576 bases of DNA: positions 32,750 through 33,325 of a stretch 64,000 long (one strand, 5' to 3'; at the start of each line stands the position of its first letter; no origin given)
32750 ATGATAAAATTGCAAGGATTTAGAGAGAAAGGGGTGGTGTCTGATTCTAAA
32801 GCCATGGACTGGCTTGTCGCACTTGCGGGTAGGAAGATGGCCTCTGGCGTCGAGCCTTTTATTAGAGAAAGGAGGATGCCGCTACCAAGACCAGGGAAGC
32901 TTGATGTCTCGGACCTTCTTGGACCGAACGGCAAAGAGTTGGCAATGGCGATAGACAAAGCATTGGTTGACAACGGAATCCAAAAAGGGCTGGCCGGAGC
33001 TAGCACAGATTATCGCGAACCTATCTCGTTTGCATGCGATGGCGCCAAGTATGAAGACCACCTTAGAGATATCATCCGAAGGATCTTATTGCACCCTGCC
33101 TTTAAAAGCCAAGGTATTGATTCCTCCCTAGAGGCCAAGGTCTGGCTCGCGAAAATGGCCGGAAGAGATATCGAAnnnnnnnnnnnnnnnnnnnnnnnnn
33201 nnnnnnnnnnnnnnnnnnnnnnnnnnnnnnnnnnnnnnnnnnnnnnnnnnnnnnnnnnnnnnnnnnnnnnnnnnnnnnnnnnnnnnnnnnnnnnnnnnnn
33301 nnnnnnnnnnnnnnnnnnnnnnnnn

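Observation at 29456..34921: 1,821-aa giant protein: 12 divergent ~95-aa tandem modules fused to a SAM methyltransferase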

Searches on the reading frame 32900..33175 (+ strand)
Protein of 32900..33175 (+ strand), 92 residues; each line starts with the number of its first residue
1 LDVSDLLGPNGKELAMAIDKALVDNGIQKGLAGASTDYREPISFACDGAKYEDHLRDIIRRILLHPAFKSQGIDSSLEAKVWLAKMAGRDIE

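Call 18: search_solved_structures(query=A1, max_evalue=10)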
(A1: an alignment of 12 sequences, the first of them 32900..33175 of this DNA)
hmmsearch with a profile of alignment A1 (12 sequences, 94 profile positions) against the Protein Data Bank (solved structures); distinct sequences matched with E-value up to 10: 3.
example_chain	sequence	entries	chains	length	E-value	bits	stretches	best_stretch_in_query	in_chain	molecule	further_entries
7vp1_A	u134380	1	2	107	0.75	12.9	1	69-90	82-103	Transcription factor TCP10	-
7vp2_B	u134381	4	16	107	0.81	12.8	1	69-90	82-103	Transcription factor TCP10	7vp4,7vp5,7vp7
1yqh_A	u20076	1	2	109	0.96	12.6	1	13-54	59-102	IG hypothetical 16092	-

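Call 25: predict_structure(alignment_id=A1)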
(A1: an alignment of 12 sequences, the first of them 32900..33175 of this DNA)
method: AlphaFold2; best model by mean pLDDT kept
length: 92 residues; sequences in the alignment: 12
mean_pLDDT: 96.8   pTM: 0.88
mean pLDDT of the five models: 96.8, 96.7, 96.4, 95.7, 95.7
residues with pLDDT >= 90: 89; 70-90: 3; 50-70: 0; < 50: 0
segments of 3 or more residues with pLDDT < 50: none
pLDDT, mean of each block of 10 residues (from residue 1): 95 98 98 97 96 98 98 98 97 84
secondary structure, 60 per line:
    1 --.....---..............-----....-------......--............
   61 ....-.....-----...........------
elements in order: H3-7 H11-24 H30-33 E41-46 E49-54 H55-64 H66-70 H76-86

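Call 27: search_protein_representatives(alignment_id=A1)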
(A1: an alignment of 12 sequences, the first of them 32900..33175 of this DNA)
Query: 12 sequences, 94 profile positions. Proteins with E-value up to 0.001 (for the whole library): 18; up to 1e-10: 7; up to 1e-30: 4. The best 18 are listed.
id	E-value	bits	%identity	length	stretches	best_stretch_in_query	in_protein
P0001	0.0e+00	1226.9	-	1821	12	1-92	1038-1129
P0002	1.4e-44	166.0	-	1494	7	14-88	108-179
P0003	8.8e-40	150.6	-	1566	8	31-70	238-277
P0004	1.5e-31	124.2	-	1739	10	16-91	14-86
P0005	9.9e-23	96.0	-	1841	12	29-63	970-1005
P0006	1.7e-22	95.2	-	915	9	31-65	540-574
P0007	3.8e-19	84.5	-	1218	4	12-90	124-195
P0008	6.4e-10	54.9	-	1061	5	31-65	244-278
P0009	1.4e-09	53.8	-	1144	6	12-70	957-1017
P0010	2.1e-08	50.0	-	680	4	31-64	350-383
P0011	3.6e-08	49.3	-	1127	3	31-86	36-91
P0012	1.1e-07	47.7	-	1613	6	32-83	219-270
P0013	2.1e-07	46.8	-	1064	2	13-90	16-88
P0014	4.2e-06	42.6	-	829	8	36-54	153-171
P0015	1.9e-05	40.5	-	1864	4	38-64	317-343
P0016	2.0e-04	37.3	-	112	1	32-92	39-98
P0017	3.1e-04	36.7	-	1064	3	31-87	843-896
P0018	3.6e-04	36.4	-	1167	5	39-64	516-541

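Call 32: search_protein_families(library=pfam, proteins=[P0010, P0011, P0012, P0013, P0014, P0015, P0016, P0017, P0018], max_evalue=0.01)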
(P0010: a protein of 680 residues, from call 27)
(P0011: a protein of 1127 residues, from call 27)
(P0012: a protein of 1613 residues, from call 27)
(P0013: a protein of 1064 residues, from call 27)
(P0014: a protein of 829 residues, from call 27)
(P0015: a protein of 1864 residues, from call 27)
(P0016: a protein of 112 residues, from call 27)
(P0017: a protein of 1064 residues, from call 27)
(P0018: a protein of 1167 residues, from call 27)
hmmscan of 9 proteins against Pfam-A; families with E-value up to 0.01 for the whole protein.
P0010 (680 aa): 0 families

P0011 (1127 aa): 4 families
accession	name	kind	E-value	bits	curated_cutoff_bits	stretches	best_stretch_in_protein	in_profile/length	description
PF00176.29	SNF2-rel_dom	-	5.5e-12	45.8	24.9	1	561-803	2-256/290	SNF2-related domain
PF04851.21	ResIII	-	8.1e-11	42.5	22.5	1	560-711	7-163/164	Type III restriction enzyme, res subunit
PF00271.37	Helicase_C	-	1.9e-07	31.7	23.5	1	970-1018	62-109/110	Helicase conserved C-terminal domain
PF09136.16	Glucodextran_B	-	2.6e-06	27.7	27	1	387-457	13-81/83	Glucodextranase, domain B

P0012 (1613 aa): 3 families
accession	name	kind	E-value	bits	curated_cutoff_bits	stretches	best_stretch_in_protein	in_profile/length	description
PF00176.29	SNF2-rel_dom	-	3.9e-12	46.3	24.9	1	1015-1246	2-232/290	SNF2-related domain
PF00271.37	Helicase_C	-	3.1e-07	31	23.5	1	1434-1483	61-109/110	Helicase conserved C-terminal domain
PF04851.21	ResIII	-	2e-05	25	22.5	1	1015-1181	8-163/164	Type III restriction enzyme, res subunit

P0013 (1064 aa): 3 families
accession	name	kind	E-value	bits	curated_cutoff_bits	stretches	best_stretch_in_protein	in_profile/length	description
PF00176.29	SNF2-rel_dom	-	3.6e-11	43.1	24.9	1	474-692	16-225/290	SNF2-related domain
PF04851.21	ResIII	-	1.2e-06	29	22.5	1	460-636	8-164/164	Type III restriction enzyme, res subunit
PF00271.37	Helicase_C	-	1.4e-06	29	23.5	1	895-942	63-109/110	Helicase conserved C-terminal domain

P0014 (829 aa): 3 families
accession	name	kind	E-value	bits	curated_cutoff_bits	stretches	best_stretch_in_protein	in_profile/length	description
PF16871.11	DUF5077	-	2.4e-23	83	24.6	0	531-584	48-100/122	Domain of unknown function (DUF5077)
PF19081.6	Ig_7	-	1.1e-18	67.7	27.3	0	447-523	1-84/84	Ig-like domain CHU_C associated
PF01299.22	Lamp2-like_luminal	-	1.5e-08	35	27.2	0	498-559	4-74/148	Lysosome-associated membrane glycoprotein 2-like, luminal domains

P0015 (1864 aa): 5 families
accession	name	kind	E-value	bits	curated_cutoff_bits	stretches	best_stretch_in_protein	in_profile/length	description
PF00176.29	SNF2-rel_dom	-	9.7e-15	54.9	24.9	1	1163-1299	120-256/290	SNF2-related domain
PF00271.37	Helicase_C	-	2.5e-13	50.7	23.5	1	1338-1449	10-110/110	Helicase conserved C-terminal domain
PF08241.18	Methyltransf_11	-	2.5e-07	31.7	21.2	1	1595-1690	1-94/95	Methyltransferase domain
PF13649.12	Methyltransf_25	-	0.00051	21.1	27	1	1594-1687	1-97/97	Methyltransferase domain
PF05148.21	Methyltransf_8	-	0.00072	19.9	27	1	1589-1718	71-182/219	Hypothetical methyltransferase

P0016 (112 aa): 0 families

P0017 (1064 aa): 0 families

P0018 (1167 aa): 3 families
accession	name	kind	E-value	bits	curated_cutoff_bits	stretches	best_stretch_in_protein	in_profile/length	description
PF13223.11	DUF4031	-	3.1e-05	24.6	25.6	0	1045-1071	15-41/76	Protein of unknown function (DUF4031)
PF09675.16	Chlamy_scaf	-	0.00029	21.4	25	0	956-982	85-111/134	Chlamydia-phage Chp2 scaffold (Chlamy_scaf)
PF10982.13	DUF2789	-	0.0012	19.5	27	0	687-750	4-68/75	Protein of unknown function (DUF2789)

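Call 34: find_encoding_contigs(protein=P0002, flank=10000, max_places=3)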
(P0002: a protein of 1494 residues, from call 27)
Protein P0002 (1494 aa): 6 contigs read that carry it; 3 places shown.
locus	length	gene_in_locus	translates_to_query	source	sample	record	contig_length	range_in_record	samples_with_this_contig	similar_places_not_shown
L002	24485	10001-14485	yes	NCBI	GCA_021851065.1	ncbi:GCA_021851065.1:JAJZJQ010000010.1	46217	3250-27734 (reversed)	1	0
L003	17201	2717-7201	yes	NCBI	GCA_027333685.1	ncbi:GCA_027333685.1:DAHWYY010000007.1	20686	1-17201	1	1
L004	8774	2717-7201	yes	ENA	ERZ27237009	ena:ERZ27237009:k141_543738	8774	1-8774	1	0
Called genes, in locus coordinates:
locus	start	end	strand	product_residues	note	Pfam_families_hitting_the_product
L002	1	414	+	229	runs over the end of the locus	PF01381:HTH_3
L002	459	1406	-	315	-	PF01699:Na_Ca_ex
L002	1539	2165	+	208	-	PF03640:Lipoprotein_15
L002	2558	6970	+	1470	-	PF25174:Beta-prop_THOC3, PF10282:Lactonase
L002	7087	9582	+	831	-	-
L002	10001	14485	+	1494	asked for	PF00176:SNF2-rel_dom, PF00271:Helicase_C (faint)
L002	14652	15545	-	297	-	PF23023:Anti-Pycsar_Apyc1, PF13691:Lactamase_B_4 (weak), PF00753:Lactamase_B, PF12706:Lactamase_B_2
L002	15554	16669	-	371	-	PF05833:NFACT_N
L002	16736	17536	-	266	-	PF01884:PcrB, PF03060:NMO (faint), PF00977:His_biosynth (weak)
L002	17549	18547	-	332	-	PF00106:adh_short (weak), PF04321:RmlD_sub_bind, PF01073:3Beta_HSD, PF01370:Epimerase, PF02719:Polysacc_synt_2, PF13460:NAD_binding_10, PF16363:GDP_Man_Dehyd, PF07993:NAD_binding_4, +1 more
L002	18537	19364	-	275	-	-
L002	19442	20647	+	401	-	PF01142:TruD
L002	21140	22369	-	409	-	PF00892:EamA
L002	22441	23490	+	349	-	PF12840:HTH_20 (faint), PF13404:HTH_AsnC-type (weak), PF13412:HTH_24 (weak)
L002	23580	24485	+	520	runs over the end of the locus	PF00535:Glycos_transf_2, PF13641:Glyco_tranf_2_3, PF13632:Glyco_trans_2_3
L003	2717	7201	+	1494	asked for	PF00176:SNF2-rel_dom, PF00271:Helicase_C (faint)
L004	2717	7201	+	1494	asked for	PF00176:SNF2-rel_dom, PF00271:Helicase_C (faint)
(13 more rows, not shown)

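Call 35: find_encoding_contigs(protein=P0015, flank=10000, max_places=3)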
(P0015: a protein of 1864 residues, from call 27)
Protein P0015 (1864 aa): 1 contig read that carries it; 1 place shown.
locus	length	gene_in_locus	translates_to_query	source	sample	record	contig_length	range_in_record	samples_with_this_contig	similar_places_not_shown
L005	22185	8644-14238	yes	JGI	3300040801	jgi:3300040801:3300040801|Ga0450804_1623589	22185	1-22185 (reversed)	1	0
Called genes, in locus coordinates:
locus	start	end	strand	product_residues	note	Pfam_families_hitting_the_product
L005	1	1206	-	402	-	?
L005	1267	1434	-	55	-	-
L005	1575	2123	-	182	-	PF02245:Pur_DNA_glyco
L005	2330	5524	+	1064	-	PF00270:DEAD, PF04851:ResIII, PF00271:Helicase_C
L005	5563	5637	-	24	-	-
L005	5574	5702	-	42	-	-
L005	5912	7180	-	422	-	PF01595:CNNM, PF00571:CBS (faint), PF03471:CorC_HlyC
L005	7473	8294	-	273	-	-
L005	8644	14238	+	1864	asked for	PF00176:SNF2-rel_dom, PF00271:Helicase_C, PF08241:Methyltransf_11 (weak)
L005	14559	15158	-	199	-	-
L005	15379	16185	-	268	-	PF00106:adh_short, PF01370:Epimerase (weak), PF08659:KR, PF13561:adh_short_C2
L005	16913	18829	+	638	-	-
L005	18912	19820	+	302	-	-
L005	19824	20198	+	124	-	-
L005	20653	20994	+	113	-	-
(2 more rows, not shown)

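Call 36: find_encoding_contigs(protein=P0005, flank=10000, max_places=3)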
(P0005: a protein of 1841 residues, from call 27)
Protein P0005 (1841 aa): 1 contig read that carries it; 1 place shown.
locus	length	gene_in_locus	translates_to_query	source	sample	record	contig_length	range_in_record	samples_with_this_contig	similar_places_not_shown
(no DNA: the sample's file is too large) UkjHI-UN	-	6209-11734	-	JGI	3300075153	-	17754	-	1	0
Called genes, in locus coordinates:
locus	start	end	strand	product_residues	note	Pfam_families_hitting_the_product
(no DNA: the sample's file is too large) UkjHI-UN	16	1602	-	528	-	-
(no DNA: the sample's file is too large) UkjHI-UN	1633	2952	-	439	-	PF13513:HEAT_EZ (faint), PF02985:HEAT (faint), PF12717:Cnd1 (faint), PF13646:HEAT_2 (weak)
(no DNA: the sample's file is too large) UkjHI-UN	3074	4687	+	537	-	-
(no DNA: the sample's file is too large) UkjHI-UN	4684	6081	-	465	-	PF13646:HEAT_2 (faint), PF00514:Arm (faint)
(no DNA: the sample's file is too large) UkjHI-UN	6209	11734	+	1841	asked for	-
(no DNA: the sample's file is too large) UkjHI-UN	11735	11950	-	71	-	-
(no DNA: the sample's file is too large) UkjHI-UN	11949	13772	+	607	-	-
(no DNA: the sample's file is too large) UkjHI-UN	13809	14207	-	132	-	-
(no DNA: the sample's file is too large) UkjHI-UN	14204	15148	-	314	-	PF03741:TerC, PF04332:DUF475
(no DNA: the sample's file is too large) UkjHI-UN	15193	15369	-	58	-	-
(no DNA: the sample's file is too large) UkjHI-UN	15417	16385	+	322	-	PF01595:CNNM, PF00571:CBS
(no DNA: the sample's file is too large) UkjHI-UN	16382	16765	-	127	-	-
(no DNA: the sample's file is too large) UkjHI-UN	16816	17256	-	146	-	-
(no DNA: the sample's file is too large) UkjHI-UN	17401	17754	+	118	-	?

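Call 40: find_encoding_contigs(protein=P0004, flank=10000, max_places=2)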
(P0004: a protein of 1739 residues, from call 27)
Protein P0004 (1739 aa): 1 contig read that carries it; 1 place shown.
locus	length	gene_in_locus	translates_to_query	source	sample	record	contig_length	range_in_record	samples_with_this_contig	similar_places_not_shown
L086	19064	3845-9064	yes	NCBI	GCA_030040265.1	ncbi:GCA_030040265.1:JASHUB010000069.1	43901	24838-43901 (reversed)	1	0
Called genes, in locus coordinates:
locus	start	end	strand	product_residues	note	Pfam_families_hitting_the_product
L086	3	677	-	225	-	?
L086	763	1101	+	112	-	PF03874:RNA_pol_Rpb4 (weak)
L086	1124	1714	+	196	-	PF04919:DUF655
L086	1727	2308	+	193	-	PF01928:CYTH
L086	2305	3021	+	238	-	PF01411:tRNA-synt_2c, PF07973:tRNA_SAD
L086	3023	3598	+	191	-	PF01613:Flavin_Reduct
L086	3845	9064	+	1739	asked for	PF10636:hemP (faint), PF26488:DUF8158 (faint), PF00176:SNF2-rel_dom, PF04851:ResIII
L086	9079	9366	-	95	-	PF01157:Ribosomal_L21e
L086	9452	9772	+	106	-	PF00352:TBP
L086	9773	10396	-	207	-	PF09335:VTT_dom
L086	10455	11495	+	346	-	PF26356:Pelota_N, PF03464:eRF1_2, PF03465:eRF1_3 (weak)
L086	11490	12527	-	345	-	-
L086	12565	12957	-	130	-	PF12172:zf-ChsH2, PF01796:OB_ChsH2_C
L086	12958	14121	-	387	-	PF00108:Thiolase_N, PF02803:Thiolase_C, PF22691:Thiolase_C_1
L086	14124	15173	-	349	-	PF01154:HMG_CoA_synt_N (faint), PF00108:Thiolase_N (weak), PF08541:ACP_syn_III_C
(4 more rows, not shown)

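Call 41: find_encoding_contigs(protein=P0007, flank=10000, max_places=2)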
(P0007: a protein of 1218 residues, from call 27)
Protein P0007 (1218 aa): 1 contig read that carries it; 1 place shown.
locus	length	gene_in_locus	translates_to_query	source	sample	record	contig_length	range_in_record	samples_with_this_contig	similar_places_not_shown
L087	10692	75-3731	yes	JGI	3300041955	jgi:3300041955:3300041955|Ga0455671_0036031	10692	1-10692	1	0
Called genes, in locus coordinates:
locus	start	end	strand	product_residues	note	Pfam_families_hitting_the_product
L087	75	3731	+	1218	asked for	PF00176:SNF2-rel_dom, PF00270:DEAD (weak), PF04851:ResIII (weak)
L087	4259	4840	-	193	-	PF01193:RNA_pol_L, PF01000:RNA_pol_A_bac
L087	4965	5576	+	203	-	-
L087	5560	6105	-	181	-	PF02834:LigT_PEase, PF10469:AKAP7_NLS, PF13563:2_5_RNA_ligase2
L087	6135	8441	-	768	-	-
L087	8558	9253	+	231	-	PF00535:Glycos_transf_2 (weak)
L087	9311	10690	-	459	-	?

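Call 42: find_encoding_contigs(protein=P0013, flank=10000, max_places=2)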
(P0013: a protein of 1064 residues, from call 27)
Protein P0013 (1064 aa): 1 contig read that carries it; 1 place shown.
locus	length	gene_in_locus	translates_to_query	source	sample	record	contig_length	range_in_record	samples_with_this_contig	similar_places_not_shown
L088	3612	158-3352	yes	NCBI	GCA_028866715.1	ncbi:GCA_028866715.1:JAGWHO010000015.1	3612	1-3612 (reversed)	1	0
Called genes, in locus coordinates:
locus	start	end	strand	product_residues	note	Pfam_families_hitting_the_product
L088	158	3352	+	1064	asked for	PF00176:SNF2-rel_dom, PF04851:ResIII (weak), PF00271:Helicase_C (faint)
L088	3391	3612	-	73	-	?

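Call 48: search_protein_families(library=pfam, proteins=[P0004, P0002, P0007, P0005, P0006, P0016], max_evalue=1)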
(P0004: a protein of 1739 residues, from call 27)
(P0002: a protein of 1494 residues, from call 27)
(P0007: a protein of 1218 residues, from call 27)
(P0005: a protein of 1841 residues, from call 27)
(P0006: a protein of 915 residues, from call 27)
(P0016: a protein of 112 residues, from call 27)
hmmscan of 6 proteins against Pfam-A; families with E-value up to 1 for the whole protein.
P0004 (1739 aa): 14 families
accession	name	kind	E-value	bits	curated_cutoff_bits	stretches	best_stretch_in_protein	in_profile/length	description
PF00176.29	SNF2-rel_dom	-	5.5e-16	58.9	24.9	1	1170-1381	11-225/290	SNF2-related domain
PF04851.21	ResIII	-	2.8e-08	34.3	22.5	1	1155-1323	5-162/164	Type III restriction enzyme, res subunit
PF24134.1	DUF7401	-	6.2e-08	33.3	27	0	634-664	42-72/116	Domain of unknown function (DUF7401)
PF10636.14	hemP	-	1.5e-07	31.6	25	0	124-140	9-25/37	Hemin uptake protein hemP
PF00271.37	Helicase_C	-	2.8e-05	24.8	23.5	1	1575-1621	64-109/110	Helicase conserved C-terminal domain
PF13191.12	AAA_16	-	7e-05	23.8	32.6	1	1159-1313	6-160/167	AAA ATPase domain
PF12444.13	Sox_N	-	0.00053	21.4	23.1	0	447-463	47-63/76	Sox developmental protein N terminal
PF25212.1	HVO_A0114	-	0.00057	20.1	27.6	0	24-57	34-66/84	HVO_A0114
PF13401.12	AAA_22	-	0.0038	18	27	1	1183-1305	13-104/130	AAA domain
PF00270.35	DEAD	-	0.0059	16.8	26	1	1167-1327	6-164/167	DEAD/DEAH box helicase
PF18766.7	SWI2_SNF2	-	0.035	14.2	26.7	1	1157-1324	1-156/221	SWI2/SNF2 ATPase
PF18938.6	aRib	-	0.046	14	27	0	190-226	23-59/71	Atypical Rib domain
PF22449.2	Fim1F_C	-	0.17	12.6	27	0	138-173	67-102/118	Fim1F, C-terminal domain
PF23840.1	Phage_tail_terminator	-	0.18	12.1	27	0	630-674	95-139/150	Phage tail terminator protein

P0002 (1494 aa): 3 families
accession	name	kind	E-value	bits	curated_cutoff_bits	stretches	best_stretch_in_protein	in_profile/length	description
PF00176.29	SNF2-rel_dom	-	2e-10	40.7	24.9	1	933-1145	17-227/290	SNF2-related domain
PF00271.37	Helicase_C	-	2.7e-07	31.3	23.5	1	1339-1387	62-109/110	Helicase conserved C-terminal domain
PF04851.21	ResIII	-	0.0033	17.8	22.5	1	918-1085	8-163/164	Type III restriction enzyme, res subunit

P0007 (1218 aa): 10 families
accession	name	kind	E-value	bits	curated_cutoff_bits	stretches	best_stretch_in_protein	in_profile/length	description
PF00176.29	SNF2-rel_dom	-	2.3e-13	50.3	24.9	1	651-859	13-224/290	SNF2-related domain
PF04851.21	ResIII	-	7.5e-08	32.9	22.5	1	639-804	8-164/164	Type III restriction enzyme, res subunit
PF00270.35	DEAD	-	2.9e-07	30.8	26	1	654-808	14-166/167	DEAD/DEAH box helicase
PF00271.37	Helicase_C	-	2.9e-05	24.7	23.5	1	1058-1106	62-109/110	Helicase conserved C-terminal domain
PF09136.16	Glucodextran_B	-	0.034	14.5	27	1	469-522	17-68/83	Glucodextranase, domain B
PF02880.22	PGM_PMM_III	-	0.038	14.6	20.7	0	281-331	17-67/115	Phosphoglucomutase/phosphomannomutase, alpha/beta/alpha domain III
PF02825.26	WWE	-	0.044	14.6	21.1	0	147-176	31-60/67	WWE domain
PF20585.4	Pectate_lyase_5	-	0.084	13.5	24.3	1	116-170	24-70/126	Putative pectate lyase-like adhesive domain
PF22479.2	Pam3_gp18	-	0.093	13.6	24.2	0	143-178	3-42/101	Cyanophage baseplate Pam3 plug gp18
PF22005.2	WWE_1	-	0.33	11.7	27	0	148-166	35-53/72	Parp14 WWE domain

P0005 (1841 aa): 1 family
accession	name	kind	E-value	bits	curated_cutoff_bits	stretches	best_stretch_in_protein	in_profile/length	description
PF06267.17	DUF1028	-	0.053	13.8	26.2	0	489-531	29-71/193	Family of unknown function (DUF1028)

P0006 (915 aa): 3 families
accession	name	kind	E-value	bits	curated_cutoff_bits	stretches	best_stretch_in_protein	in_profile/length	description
PF00482.28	T2SSF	-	0.019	15.4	25.2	0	290-335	15-59/125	Type II secretion system (T2SS), protein F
PF19578.4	DUF6090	-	0.06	13.6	23.5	1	612-687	42-109/182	Family of unknown function (DUF6090)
PF21109.2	Stonustoxin_helical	-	0.18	12.4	27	0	852-891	34-73/96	Stonustoxin helical domain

P0016 (112 aa): 0 families
